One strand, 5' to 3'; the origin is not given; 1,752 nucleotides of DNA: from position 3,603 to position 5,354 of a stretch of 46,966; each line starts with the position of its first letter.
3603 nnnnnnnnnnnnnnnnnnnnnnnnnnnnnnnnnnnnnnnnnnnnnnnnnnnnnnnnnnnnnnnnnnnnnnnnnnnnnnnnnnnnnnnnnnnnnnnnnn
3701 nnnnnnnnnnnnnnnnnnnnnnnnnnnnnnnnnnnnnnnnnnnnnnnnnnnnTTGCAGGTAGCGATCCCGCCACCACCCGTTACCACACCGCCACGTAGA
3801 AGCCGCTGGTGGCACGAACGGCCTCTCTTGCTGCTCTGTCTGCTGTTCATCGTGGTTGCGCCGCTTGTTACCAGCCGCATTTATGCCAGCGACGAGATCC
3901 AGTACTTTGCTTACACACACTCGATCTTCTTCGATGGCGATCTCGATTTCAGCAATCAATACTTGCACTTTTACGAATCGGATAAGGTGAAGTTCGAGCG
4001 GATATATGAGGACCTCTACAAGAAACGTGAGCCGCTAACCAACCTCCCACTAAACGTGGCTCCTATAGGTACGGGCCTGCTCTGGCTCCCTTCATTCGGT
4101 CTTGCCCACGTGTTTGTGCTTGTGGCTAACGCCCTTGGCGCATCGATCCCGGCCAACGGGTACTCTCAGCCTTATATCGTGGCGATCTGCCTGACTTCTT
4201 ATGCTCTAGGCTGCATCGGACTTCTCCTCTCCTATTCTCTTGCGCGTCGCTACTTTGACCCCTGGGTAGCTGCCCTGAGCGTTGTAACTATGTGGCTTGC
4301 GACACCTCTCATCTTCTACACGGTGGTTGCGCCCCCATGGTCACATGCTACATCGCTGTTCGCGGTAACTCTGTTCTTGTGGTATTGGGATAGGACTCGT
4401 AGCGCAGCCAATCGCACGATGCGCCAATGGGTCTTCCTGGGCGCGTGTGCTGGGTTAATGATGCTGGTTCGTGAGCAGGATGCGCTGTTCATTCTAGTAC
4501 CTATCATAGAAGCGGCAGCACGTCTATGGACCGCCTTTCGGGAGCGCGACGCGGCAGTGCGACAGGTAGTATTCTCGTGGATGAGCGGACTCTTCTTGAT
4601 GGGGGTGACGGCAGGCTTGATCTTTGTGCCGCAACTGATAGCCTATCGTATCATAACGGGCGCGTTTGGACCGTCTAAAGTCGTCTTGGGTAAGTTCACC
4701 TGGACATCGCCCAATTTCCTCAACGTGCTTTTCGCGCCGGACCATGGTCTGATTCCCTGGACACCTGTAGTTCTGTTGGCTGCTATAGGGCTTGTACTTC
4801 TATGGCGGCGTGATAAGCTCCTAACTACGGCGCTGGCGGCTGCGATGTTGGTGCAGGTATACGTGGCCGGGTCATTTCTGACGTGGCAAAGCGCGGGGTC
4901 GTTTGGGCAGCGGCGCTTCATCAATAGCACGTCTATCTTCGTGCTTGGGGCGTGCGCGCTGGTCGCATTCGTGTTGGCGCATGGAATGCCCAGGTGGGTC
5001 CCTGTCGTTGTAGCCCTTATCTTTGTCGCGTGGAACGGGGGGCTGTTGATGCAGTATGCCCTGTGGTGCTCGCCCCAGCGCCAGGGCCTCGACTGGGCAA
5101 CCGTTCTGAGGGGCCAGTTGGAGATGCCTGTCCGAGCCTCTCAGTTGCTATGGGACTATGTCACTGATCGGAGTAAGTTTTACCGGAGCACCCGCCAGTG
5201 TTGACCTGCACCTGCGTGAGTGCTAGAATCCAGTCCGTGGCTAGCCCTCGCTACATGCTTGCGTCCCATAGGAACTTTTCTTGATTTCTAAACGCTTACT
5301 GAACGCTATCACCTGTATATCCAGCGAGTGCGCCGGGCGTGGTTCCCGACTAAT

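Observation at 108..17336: Thirteen-gene glycan-assembly locus with 7 GT4, 2 GT-C-like proteins, 2 methyltransferases and a flippase, but no primer, polymerase or chain-length genes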

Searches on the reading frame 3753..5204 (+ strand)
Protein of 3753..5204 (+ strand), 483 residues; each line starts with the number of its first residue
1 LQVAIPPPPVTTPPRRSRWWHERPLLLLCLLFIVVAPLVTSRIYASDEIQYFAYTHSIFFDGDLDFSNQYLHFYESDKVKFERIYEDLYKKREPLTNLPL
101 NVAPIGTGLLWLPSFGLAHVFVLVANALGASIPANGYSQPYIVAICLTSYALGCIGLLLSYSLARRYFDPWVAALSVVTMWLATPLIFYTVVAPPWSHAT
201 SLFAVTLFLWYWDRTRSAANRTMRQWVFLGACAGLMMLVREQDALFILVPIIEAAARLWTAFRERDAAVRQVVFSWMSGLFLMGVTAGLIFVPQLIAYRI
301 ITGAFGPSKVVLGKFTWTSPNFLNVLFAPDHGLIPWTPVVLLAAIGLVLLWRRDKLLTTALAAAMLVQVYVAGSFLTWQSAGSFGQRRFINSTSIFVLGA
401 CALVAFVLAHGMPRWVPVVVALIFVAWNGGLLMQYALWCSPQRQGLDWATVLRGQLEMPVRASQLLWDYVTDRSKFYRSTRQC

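Call 4: search_protein_families(library=pfam, proteins=[window:3753-5204:+], max_evalue=0.01)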
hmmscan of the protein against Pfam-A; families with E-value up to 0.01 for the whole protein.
window:3753-5204:+ (483 aa): 1 family
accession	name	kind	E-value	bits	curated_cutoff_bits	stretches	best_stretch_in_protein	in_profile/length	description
PF13231.12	PMT_2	-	8.1e-08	33.1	26.1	1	143-265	22-136/160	Dolichyl-phosphate-mannose-protein mannosyltransferase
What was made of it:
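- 3753..5204 (+): g5: GT-C-fold glycosyltransferase of the PMT_2 family (483 aa, about 10 TM). The first extracytoplasmic loop carries SD47EIQY with D47 invariant. PF13231, 33.1 bits against a cut-off of 26.1 (call 4).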

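Call 9: search_protein_families(library=ncbifam, proteins=[window:3753-5204:+], max_evalue=0.001)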
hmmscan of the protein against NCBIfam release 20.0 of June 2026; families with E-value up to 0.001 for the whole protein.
window:3753-5204:+ (483 aa): 0 families

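Call 12: search_solved_structures(query=window:3753-5204:+, max_evalue=10, show_alignments=2)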
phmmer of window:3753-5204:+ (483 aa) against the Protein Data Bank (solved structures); distinct sequences matched with E-value up to 10: 0.

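Call 19: find_homologous_proteins(query=window:3753-5204:+, max_evalue=0.001)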
Query window:3753-5204:+ (483 aa): 368 proteins with E <= 0.001 among 8000 candidates; the best 120 are listed.
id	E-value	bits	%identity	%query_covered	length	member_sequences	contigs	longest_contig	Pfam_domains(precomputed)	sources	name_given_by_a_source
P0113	0.0e+0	1015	100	93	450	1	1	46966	PF13231.13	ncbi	-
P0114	2.0e-278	942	83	100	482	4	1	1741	PF13231.13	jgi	jgi:hypothetical protein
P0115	3.6e-269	912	80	100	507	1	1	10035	-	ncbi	ncbi:MAG: hypothetical protein ABIO92_10745 [Chloroflexia bacterium]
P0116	2.9e-258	876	80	97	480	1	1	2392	PF13231.13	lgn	-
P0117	2.4e-233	794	74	98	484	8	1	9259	PF13231.13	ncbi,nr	ncbi:MAG TPA: glycosyltransferase family 39 protein [Chloroflexia bacterium]|nr:glycosyltransferase 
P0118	2.0e-231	787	73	98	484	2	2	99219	PF13231.13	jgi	jgi:hypothetical protein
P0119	3.7e-225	767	71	96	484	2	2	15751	PF13231.13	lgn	-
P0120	1.1e-221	755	69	97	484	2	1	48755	PF13231.13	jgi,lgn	jgi:hypothetical protein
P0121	3.7e-220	750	71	96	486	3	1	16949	PF13231.13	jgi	jgi:hypothetical protein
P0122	1.4e-219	748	69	98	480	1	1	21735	PF13231.13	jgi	jgi:hypothetical protein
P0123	3.3e-219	747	69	100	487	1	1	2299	PF13231.13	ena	-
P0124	3.4e-219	747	69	98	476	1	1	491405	PF13231.13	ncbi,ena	-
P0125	3.5e-219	747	69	97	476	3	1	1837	PF13231.13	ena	-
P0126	1.7e-216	738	69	97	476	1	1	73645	PF13231.13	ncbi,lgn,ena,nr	ncbi:MAG TPA: glycosyltransferase family 39 protein [Chloroflexia bacterium]|nr:glycosyltransferase 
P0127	1.7e-214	731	68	97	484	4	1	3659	PF13231.13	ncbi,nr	ncbi:MAG TPA: glycosyltransferase family 39 protein [Chloroflexia bacterium]|nr:glycosyltransferase 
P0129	2.3e-214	731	62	99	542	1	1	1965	PF13231.13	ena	-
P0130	2.3e-214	731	67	97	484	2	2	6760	PF13231.13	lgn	-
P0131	2.1e-213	728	68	96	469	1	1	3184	PF13231.13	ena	-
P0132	2.2e-213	728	68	97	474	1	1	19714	PF13231.13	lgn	-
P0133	1.2e-211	722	67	96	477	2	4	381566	PF13231.13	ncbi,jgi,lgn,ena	ncbi:MAG TPA: glycosyltransferase family 39 protein [Chloroflexia bacterium]|jgi:Gpi18-like mannosyl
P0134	5.3e-211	720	67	96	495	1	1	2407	PF13231.13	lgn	-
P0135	8.7e-211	719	68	98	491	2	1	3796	PF13231.13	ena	-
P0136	3.6e-210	717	64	100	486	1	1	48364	PF13231.13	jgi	jgi:hypothetical protein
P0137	8.0e-210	716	68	96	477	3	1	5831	PF13231.13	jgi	jgi:hypothetical protein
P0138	1.8e-209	715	63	99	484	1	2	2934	PF13231.13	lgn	-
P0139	1.9e-209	715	66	98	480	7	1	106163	PF13231.13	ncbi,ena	ncbi:MAG TPA: glycosyltransferase family 39 protein [Chloroflexia bacterium]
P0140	2.4e-209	714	67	96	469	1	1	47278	PF13231.13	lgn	-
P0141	3.2e-209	714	70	94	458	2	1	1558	PF13231.13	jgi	jgi:hypothetical protein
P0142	4.7e-208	710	66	96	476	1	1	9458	PF13231.13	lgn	-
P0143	7.3e-208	710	68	96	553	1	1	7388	PF13231.13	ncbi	-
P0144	2.0e-207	708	67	96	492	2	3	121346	PF13231.13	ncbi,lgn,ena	-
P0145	2.1e-207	708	65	96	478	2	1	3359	PF13231.13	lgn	-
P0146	3.9e-207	707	64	98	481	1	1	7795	PF13231.13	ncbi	-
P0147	1.0e-206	706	65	97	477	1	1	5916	PF13231.13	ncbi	-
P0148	2.3e-206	705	67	96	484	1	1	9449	PF13231.13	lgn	-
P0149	4.0e-206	704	67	95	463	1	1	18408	PF13231.13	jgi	jgi:hypothetical protein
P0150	5.5e-206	703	67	96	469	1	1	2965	PF13231.13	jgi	jgi:hypothetical protein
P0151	9.6e-206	703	66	96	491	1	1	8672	PF13231.13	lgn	-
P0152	1.1e-205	702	67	95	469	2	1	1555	PF13231.13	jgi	jgi:Dolichyl-phosphate-mannose-protein mannosyltransferase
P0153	1.9e-205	702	63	100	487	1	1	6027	PF13231.13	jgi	jgi:hypothetical protein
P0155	2.8e-204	698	64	98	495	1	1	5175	PF13231.13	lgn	-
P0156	5.5e-204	697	68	96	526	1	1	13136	PF13231.13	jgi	jgi:hypothetical protein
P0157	9.5e-203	693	65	94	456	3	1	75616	PF13231.13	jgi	jgi:hypothetical protein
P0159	3.6e-202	691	68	93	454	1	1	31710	PF13231.13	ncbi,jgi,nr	ncbi:MAG: hypothetical protein QOH93_3000 [Chloroflexia bacterium]|jgi:hypothetical protein|nr:hypot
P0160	1.1e-201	689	66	93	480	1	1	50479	PF13231.13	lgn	-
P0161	2.1e-201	688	65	99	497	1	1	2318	PF13231.13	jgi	jgi:hypothetical protein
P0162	3.0e-201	688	65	96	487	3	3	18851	PF13231.13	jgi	jgi:hypothetical protein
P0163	4.7e-201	687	64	97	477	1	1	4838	PF13231.13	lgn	-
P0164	2.1e-200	685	66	93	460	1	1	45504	PF13231.13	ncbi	-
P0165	2.6e-199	681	64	96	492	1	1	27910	PF13231.13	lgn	-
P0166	1.6e-197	675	64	100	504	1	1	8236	PF13231.13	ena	-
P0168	3.9e-197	674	66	92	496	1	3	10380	PF13231.13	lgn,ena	-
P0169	3.5e-196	671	61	98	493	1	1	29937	PF13231.13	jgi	jgi:hypothetical protein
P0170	2.2e-195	668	60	97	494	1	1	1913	PF13231.13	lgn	-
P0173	3.1e-194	665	64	93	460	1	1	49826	PF13231.13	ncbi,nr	ncbi:MAG: glycosyltransferase family 39 protein [Chloroflexi bacterium]|nr:glycosyltransferase famil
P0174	8.2e-193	660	64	96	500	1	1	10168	PF13231.13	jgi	jgi:hypothetical protein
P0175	4.4e-192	657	62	96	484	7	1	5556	PF13231.13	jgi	jgi:hypothetical protein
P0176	8.8e-192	656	62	96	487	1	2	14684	PF13231.13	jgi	jgi:hypothetical protein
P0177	1.3e-189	649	62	96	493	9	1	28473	PF13231.13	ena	-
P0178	6.6e-189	647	61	92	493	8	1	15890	PF13231.13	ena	-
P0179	2.1e-188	645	61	97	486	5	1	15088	PF13231.13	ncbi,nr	ncbi:MAG TPA: glycosyltransferase family 39 protein [Chloroflexia bacterium]|nr:glycosyltransferase 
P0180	2.6e-188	645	63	96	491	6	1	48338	PF13231.13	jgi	jgi:hypothetical protein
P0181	2.7e-187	642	60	96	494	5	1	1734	PF13231.13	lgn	-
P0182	3.8e-186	638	61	98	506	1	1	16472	PF13231.13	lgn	-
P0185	7.5e-182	624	73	78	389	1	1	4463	PF13231.13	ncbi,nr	ncbi:MAG TPA: glycosyltransferase family 39 protein, partial [Chloroflexia bacterium]|nr:glycosyltra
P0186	5.9e-177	608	59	96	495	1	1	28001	PF13231.13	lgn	-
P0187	9.9e-163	561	69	72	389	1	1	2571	PF13231.13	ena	-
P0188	5.0e-158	545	62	81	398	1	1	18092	PF13231.13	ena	-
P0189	2.4e-151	523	67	70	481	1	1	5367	PF13231.13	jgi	jgi:Gpi18-like mannosyltransferase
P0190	6.3e-136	472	48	91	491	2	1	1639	PF13231.13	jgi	jgi:hypothetical protein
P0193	1.3e-127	445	48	95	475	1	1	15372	PF13231.13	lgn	-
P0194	9.6e-126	439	48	92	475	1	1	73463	PF13231.13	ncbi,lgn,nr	ncbi:MAG: glycosyltransferase family 39 protein [Chloroflexi bacterium]|nr:glycosyltransferase famil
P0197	7.7e-122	426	50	85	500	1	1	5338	PF13231.13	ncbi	-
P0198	1.5e-120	422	46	99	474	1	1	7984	PF13231.13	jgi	jgi:hypothetical protein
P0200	2.2e-119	418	46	94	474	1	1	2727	PF13231.13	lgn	-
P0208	1.6e-112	395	47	82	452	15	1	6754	PF13231.13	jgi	jgi:hypothetical protein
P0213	1.7e-108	382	45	91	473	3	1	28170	PF13231.13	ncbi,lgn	-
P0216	1.0e-105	373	58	63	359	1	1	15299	PF13231.13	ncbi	ncbi:MAG: glycosyltransferase family 39 protein, partial [Chloroflexia bacterium]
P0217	6.3e-105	370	42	96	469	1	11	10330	PF13231.13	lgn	-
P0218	3.3e-102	361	43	94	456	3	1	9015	PF13231.13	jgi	jgi:hypothetical protein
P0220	4.9e-102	360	42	94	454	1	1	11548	PF13231.13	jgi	jgi:hypothetical protein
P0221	5.6e-102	360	43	94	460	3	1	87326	PF13231.13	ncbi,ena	-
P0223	6.7e-100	353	41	95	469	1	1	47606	PF13231.13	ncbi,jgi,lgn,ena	-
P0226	1.3e-97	346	41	91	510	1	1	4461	PF13231.13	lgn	-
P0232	2.0e-96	342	41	98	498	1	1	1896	PF13231.13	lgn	-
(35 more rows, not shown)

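Call 23: find_related_loci(query=A2, collection=genome_contigs, flank=10000)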
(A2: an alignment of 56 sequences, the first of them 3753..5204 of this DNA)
Query A2 (483 aa) in genome_contigs; peptide patterns used: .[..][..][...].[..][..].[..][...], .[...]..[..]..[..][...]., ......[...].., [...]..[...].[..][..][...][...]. (x = any residue, [..] = any of these).
599 stretches matched a pattern (row limit reached: there are more); 535 encode a relative of the query (tblastn E <= 1e-3); the best 80 are kept; 80 distinct loci.
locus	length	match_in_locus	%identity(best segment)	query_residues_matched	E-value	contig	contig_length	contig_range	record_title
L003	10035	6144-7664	80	1-483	0e+0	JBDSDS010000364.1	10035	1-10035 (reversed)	MAG: Chloroflexia bacterium isolate cluster1_bin.187 k127_1388235, whole genome shotgun sequence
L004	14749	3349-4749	69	14-481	0e+0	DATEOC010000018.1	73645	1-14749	MAG TPA_asm: Chloroflexia bacterium isolate SMAG_U8985 k141_1271388, whole genome shotgun sequence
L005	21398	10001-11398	65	18-483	0e+0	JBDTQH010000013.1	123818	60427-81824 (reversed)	MAG: Chloroflexota bacterium isolate cluster3_bin.217 NODE_202_length_123818_cov_17.102882, whole genome shotgun sequenc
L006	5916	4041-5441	65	17-483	0e+0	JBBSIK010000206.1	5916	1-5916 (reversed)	MAG: Chloroflexia bacterium isolate LS3_sbin.33 LS3_sbin.33_K_970903_L_5916_cov_11.0000, whole genome shotgun sequence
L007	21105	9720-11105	67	19-480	0e+0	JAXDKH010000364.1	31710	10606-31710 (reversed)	MAG: Chloroflexia bacterium isolate BP_590 scaffold_3839154, whole genome shotgun sequence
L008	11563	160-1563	69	36-483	0e+0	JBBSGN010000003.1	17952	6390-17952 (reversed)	MAG: Chloroflexia bacterium isolate LS2_sbin.40 LS2_sbin.40_K_340238_L_17952_cov_8.0000, whole genome shotgun sequence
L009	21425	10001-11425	66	6-480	0e+0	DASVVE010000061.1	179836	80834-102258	MAG TPA_asm: Chloroflexia bacterium isolate SMAG_U3335 k141_683703, whole genome shotgun sequence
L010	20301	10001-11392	67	17-480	0e+0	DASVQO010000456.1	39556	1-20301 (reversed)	MAG TPA_asm: Chloroflexia bacterium isolate SMAG_U3210 k141_356728, whole genome shotgun sequence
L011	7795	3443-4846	64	12-483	0e+0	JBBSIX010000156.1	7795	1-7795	MAG: Chloroflexia bacterium isolate LS3_sbin.9 LS3_sbin.9_K_92173_L_7795_cov_30.0000, whole genome shotgun sequence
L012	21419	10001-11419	66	8-480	0e+0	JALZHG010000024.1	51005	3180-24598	MAG: Chloroflexota bacterium isolate PEA bin11 SC8832_NODE_27_length_51005_cov_1.375251, whole genome shotgun sequence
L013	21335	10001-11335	61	39-483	0e+0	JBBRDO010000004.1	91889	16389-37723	MAG: Chloroflexia bacterium isolate Co_metawrap_2454 Cmw_2454_k141_14557118_length_91889_cov_32.0000, whole genome shotg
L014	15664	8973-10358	61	22-483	0e+0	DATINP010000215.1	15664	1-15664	MAG TPA_asm: Chloroflexia bacterium isolate SMAG_U15799 k141_812407, whole genome shotgun sequence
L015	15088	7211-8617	61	15-483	0e+0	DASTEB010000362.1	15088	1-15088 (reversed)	MAG TPA_asm: Chloroflexia bacterium isolate SMAG_U836 k141_208755, whole genome shotgun sequence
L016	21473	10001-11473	59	4-483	3e-178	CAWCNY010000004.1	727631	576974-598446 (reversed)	MAG: uncultured Chloroflexia bacterium isolate MFD04944.bin.1.43 genome assembly, contig: contig_58452, whole genome sho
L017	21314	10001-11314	48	37-480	1e-125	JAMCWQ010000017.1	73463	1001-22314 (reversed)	MAG: Chloroflexota bacterium isolate FK_Sedi_B_Bin.53 NODE_764_length_73463_cov_2.54394, whole genome shotgun sequence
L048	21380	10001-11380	39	22-479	6e-92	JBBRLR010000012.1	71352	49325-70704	MAG: Thermomicrobiales bacterium isolate La1_maxbin2.054 LA1C_X2.054_k141_2119730L_71352_cov_17.9981, whole genome shotg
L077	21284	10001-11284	40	40-482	7e-86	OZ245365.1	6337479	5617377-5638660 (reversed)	MAG: Candidatus Marinacidobacterales bacterium isolate 428a867e-cc31-4725-90fc-edcd7ced3517 genome assembly, chromosome:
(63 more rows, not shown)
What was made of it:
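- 3753..5204 (+): It is the most widely conserved gene of the set (call 23).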

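Call 28: search_protein_families(library=pfam, proteins=[L016:4-1770:+, L016:1798-2691:+, L016:2294-3880:+, L016:3917-4714:+, L016:4530-6320:+, L005:57-1802:+, L005:1709-3778:+, L005:3863-4666:+, L005:4626-6296:+], max_evalue=0.001)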
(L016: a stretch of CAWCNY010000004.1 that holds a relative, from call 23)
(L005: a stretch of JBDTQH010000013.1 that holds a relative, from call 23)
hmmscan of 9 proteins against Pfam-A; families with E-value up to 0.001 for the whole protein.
L016:4-1770:+ (588 aa): 0 families

L016:1798-2691:+ (297 aa): 0 families

L016:2294-3880:+ (528 aa): 0 families

L016:3917-4714:+ (265 aa): 9 families
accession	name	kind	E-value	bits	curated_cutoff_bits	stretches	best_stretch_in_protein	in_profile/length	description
PF08241.18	Methyltransf_11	-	3.2e-24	85.8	21.2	1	45-134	1-95/95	Methyltransferase domain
PF13489.12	Methyltransf_23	-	4.7e-21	75.6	27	1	26-174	9-163/164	Methyltransferase domain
PF13649.12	Methyltransf_25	-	2.3e-18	67.1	27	1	45-130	2-97/97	Methyltransferase domain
PF08242.18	Methyltransf_12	-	2.1e-13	51.2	30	1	45-132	1-98/98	Methyltransferase domain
PF13847.12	Methyltransf_31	-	5.5e-12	46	27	1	41-138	4-113/145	Methyltransferase domain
PF01209.24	Ubie_methyltran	-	3.8e-08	33.4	20.1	1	42-134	49-151/233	ubiE/COQ5 methyltransferase family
PF07021.18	MetW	-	1.5e-06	28.4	21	1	40-147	13-120/193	Methionine biosynthesis protein MetW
PF05148.21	Methyltransf_8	-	4.5e-05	23.9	27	1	4-135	42-157/219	Hypothetical methyltransferase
PF03141.22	Methyltransf_29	-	0.00074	18.7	23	1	39-172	116-248/506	Putative S-adenosyl-L-methionine-dependent methyltransferase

L016:4530-6320:+ (596 aa): 1 family
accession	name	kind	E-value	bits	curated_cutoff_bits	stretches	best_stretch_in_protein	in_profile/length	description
PF09852.15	DUF2079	-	1.5e-56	192.8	28.2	1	117-548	9-422/459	Predicted membrane protein (DUF2079)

L005:57-1802:+ (581 aa): 0 families

L005:1709-3778:+ (689 aa): 0 families

L005:3863-4666:+ (267 aa): 8 families
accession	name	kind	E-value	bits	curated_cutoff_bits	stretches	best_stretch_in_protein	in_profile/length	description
PF08241.18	Methyltransf_11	-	1.3e-21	77.4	21.2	1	46-135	1-95/95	Methyltransferase domain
PF13489.12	Methyltransf_23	-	1.3e-15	57.9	27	1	31-175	14-163/164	Methyltransferase domain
PF13649.12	Methyltransf_25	-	2.8e-15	57.2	27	1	46-131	2-97/97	Methyltransferase domain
PF08242.18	Methyltransf_12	-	2.5e-12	47.8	30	1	46-133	1-98/98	Methyltransferase domain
PF13847.12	Methyltransf_31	-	4.2e-10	39.9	27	1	42-139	4-113/145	Methyltransferase domain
PF03141.22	Methyltransf_29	-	3.1e-07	29.8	23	1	37-138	113-220/506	Putative S-adenosyl-L-methionine-dependent methyltransferase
PF01209.24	Ubie_methyltran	-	4.5e-07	29.9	20.1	1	38-135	44-151/233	ubiE/COQ5 methyltransferase family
PF07021.18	MetW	-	7e-05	23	21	1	41-148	13-120/193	Methionine biosynthesis protein MetW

L005:4626-6296:+ (556 aa): 1 family
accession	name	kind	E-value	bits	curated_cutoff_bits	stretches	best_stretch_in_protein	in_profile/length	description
PF09852.15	DUF2079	-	5.1e-54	184.5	28.2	1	77-508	8-422/459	Predicted membrane protein (DUF2079)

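Call 32: find_related_loci(query=L005:57-1802:+, collection=metagenome_contigs, flank=10000)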
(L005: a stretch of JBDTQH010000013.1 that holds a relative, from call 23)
Query L005:57-1802:+ (581 aa) in metagenome_contigs; peptide patterns used: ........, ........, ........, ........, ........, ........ (x = any residue, [..] = any of these).
25 stretches matched a pattern; 2 encode a relative of the query (tblastn E <= 1e-3); 2 distinct loci.
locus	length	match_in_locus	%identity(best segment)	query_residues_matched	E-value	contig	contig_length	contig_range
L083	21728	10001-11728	57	2-580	0e+0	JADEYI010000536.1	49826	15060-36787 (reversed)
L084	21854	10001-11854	39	1-581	4e-95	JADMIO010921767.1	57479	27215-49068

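Call 36: search_protein_families(library=pfam, proteins=[L083:319-1866:+, L083:2025-3335:+, L083:3336-5612:+, L083:5543-7672:+, L083:7669-9711:+, L083:9536-11734:+, L083:11671-13719:+], max_evalue=0.01)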
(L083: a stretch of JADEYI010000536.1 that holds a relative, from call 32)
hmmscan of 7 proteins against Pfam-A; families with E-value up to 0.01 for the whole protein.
L083:319-1866:+ (515 aa): 0 families

L083:2025-3335:+ (436 aa): 4 families
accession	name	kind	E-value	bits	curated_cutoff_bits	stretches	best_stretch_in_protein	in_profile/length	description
PF00534.26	Glycos_transf_1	-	1.5e-31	109.7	26.4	1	249-412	6-170/172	Glycosyl transferases group 1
PF13692.12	Glyco_trans_1_4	-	2.9e-26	92.8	27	1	258-400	2-142/142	Glycosyl transferases group 1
PF20706.3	GT4-conflict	-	1.8e-05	24.4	26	1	267-428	209-385/385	Family 4 Glycosyltransferase in conflict systems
PF13524.12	Glyco_trans_1_2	-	0.00035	21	25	1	317-429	28-143/144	Glycosyl transferase-like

L083:3336-5612:+ (758 aa): 1 family
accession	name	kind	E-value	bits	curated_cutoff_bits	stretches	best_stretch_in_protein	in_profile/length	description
PF09586.16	YfhO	-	3.1e-08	32.9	28.5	1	149-283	101-239/835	Bacterial membrane protein YfhO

L083:5543-7672:+ (709 aa): 0 families

L083:7669-9711:+ (680 aa): 0 families

L083:9536-11734:+ (732 aa): 1 family
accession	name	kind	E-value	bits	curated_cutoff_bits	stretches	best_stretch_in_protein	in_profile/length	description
PF10101.14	DUF2339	-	0.0013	18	33.6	1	251-723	121-490/659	Predicted membrane protein (DUF2339)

L083:11671-13719:+ (683 aa): 0 families
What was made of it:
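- Several polytopic proteins have no Pfam family (calls 28, 36).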
